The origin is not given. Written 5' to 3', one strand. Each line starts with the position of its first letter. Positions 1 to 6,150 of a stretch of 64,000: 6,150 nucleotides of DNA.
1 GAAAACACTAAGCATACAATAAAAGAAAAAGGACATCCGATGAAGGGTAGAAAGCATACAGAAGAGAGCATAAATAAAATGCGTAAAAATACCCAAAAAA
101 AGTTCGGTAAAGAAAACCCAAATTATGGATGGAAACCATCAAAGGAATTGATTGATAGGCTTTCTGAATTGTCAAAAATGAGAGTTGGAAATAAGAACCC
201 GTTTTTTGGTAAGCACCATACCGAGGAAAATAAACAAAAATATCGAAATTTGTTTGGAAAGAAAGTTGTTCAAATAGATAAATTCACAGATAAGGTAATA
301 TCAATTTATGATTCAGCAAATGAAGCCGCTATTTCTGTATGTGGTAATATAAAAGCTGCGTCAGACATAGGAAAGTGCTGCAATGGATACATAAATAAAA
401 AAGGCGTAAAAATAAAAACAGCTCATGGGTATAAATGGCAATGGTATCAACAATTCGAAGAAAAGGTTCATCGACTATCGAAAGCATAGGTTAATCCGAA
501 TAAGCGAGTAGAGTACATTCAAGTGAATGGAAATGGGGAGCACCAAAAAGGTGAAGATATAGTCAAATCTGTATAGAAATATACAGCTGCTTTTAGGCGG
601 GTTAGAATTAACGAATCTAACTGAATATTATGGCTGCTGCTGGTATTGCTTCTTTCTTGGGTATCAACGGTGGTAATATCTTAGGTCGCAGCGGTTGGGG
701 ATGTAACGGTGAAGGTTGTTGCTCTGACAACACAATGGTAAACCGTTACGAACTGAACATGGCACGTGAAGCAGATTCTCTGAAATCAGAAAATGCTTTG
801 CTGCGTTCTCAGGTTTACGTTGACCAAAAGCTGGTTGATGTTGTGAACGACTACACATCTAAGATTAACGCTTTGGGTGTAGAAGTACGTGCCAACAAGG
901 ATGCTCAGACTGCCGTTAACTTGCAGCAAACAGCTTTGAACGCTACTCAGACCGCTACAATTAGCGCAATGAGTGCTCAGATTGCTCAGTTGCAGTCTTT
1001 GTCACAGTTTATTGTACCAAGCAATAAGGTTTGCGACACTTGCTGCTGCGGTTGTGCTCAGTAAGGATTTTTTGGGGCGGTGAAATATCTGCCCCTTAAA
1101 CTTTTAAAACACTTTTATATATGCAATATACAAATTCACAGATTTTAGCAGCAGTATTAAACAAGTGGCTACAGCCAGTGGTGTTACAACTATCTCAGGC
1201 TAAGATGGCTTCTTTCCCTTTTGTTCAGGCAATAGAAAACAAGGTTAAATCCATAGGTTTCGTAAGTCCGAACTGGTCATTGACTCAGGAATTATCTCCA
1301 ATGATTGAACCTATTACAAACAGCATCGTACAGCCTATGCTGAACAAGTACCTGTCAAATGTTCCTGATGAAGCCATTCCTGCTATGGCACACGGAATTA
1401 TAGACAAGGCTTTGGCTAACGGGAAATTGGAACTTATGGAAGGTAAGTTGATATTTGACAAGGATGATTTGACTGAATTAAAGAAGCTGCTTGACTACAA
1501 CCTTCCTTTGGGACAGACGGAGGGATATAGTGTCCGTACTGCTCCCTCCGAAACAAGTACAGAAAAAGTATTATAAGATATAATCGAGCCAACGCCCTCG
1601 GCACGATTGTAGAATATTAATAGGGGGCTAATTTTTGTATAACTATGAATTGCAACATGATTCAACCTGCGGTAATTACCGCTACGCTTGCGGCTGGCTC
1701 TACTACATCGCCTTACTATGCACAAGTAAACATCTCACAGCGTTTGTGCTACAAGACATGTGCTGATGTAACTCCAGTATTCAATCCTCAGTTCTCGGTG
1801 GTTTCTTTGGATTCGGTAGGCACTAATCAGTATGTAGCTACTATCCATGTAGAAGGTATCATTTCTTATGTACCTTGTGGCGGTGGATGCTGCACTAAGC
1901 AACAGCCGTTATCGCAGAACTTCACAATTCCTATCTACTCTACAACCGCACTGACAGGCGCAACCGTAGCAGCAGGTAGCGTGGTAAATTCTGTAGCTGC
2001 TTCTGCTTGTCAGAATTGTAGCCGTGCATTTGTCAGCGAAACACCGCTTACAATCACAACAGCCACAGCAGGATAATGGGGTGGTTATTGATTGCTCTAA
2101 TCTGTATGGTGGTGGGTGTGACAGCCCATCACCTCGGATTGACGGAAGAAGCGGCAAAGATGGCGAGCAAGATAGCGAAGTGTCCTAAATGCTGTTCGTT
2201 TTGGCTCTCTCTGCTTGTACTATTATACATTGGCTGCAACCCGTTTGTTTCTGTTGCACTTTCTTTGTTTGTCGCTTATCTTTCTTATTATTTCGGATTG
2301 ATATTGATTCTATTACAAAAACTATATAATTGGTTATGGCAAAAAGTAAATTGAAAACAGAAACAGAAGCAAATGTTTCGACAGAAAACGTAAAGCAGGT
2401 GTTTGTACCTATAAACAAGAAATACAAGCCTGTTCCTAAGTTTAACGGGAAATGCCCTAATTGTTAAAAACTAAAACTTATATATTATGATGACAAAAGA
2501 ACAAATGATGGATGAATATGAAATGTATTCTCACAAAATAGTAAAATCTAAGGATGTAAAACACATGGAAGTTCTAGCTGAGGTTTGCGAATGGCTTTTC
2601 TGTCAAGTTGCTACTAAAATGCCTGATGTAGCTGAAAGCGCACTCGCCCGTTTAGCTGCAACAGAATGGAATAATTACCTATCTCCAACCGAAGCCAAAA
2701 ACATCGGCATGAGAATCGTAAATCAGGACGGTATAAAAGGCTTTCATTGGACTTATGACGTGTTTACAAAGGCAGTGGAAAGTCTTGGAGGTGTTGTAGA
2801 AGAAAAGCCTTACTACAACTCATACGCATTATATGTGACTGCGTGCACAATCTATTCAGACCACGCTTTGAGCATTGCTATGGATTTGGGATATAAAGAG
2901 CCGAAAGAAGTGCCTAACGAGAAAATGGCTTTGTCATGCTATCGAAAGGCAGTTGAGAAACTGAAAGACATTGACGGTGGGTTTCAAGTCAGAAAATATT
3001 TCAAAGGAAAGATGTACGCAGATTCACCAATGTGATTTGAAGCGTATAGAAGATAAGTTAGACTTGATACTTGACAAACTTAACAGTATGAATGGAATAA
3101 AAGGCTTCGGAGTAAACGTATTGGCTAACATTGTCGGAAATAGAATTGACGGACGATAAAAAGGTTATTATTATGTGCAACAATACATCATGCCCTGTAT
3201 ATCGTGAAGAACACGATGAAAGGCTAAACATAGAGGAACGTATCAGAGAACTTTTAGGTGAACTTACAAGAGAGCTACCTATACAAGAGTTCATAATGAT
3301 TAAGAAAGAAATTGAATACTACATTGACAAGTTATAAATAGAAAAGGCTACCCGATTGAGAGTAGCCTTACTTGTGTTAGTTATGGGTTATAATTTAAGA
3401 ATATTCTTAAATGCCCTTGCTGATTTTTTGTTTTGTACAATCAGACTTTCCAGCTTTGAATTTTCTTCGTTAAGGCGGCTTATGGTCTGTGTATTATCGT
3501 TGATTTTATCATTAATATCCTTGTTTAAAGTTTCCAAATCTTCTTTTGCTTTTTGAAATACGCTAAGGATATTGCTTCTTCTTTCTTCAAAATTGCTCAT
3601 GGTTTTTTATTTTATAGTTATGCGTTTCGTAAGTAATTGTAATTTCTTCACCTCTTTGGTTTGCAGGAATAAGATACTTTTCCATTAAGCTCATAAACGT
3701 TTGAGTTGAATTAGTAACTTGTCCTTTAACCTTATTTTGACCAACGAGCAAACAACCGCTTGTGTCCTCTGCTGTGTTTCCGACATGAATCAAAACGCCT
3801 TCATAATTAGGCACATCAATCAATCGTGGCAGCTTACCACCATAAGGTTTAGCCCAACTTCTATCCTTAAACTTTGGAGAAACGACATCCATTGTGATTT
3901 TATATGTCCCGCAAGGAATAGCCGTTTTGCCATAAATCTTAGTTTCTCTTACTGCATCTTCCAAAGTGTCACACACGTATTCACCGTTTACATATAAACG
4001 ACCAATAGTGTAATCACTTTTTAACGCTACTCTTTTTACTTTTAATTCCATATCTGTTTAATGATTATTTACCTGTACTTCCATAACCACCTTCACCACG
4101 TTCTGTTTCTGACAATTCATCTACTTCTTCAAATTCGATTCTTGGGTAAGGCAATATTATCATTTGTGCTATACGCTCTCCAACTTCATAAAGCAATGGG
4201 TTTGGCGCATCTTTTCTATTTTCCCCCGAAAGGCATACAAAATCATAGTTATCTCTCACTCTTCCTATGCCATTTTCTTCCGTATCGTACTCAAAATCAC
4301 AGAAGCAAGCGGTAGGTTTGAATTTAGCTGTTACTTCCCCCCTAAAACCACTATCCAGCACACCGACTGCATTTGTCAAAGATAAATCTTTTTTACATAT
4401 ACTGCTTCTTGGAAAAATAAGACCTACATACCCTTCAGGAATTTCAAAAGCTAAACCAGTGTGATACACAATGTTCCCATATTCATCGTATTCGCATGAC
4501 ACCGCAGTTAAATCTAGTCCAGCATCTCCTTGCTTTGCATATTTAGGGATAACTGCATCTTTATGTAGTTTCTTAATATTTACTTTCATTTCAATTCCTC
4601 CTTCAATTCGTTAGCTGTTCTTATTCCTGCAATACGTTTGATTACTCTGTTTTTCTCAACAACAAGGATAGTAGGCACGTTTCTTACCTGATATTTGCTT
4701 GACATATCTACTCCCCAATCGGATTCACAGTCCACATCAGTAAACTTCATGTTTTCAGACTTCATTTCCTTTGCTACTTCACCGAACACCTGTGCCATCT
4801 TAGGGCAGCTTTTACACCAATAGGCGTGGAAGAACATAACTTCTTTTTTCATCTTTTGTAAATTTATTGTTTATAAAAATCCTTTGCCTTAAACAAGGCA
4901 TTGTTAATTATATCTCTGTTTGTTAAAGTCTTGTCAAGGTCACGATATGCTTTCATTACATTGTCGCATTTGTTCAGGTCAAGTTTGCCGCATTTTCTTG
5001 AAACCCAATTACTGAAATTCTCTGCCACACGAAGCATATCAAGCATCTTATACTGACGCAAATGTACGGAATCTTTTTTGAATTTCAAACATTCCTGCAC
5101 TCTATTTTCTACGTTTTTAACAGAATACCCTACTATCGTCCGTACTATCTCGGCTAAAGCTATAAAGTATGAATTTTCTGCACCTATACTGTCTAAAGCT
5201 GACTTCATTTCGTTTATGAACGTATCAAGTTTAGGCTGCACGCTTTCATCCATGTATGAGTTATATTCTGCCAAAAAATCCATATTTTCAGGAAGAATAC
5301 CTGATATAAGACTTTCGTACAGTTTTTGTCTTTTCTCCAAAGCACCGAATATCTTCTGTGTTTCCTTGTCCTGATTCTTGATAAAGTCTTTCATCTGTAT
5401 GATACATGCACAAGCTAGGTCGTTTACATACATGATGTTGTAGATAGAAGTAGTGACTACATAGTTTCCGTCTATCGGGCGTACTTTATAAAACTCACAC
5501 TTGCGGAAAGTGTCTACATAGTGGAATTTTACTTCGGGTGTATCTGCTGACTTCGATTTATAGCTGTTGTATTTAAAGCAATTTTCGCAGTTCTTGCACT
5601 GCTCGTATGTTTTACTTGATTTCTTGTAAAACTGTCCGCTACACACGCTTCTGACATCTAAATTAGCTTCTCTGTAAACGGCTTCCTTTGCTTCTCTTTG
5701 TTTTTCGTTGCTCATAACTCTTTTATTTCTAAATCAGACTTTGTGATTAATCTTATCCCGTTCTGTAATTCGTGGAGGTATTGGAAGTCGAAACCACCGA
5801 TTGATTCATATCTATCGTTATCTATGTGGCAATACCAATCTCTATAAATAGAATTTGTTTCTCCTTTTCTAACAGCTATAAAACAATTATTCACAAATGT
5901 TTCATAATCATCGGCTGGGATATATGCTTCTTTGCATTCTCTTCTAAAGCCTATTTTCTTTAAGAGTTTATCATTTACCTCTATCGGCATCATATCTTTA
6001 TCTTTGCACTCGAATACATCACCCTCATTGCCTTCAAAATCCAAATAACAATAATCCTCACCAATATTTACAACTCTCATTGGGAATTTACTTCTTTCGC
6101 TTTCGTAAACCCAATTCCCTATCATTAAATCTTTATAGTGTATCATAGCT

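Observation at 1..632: td-like group I intron end with a NUMOD3 endonuclease ORF; the predicted 3' splice site (G632) removes the tracked ATG of the next ORF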

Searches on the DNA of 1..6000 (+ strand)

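Call 7: search_dna_similar(query=window:1-6000:+, collection=phages, mode=near, max_rows=25)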
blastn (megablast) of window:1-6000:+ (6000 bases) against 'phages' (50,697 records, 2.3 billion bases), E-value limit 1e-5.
Records with a match: 2; places in all: 2; records where one place covers at least 80% of the query: 0.
Best place of each record, by identity: 80-90% 2.
By first word of the organism name: Staphylococcus 2.
By host as written in the record: Staphylococcus hominis 2.
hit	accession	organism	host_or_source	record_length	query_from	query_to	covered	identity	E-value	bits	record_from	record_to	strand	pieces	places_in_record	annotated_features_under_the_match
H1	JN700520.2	Staphylococcus phage StB12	Staphylococcus hominis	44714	506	587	1%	82.4%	5e-9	71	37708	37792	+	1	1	none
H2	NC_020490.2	Staphylococcus phage StB12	Staphylococcus hominis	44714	506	587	1%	82.4%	5e-9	71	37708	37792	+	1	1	none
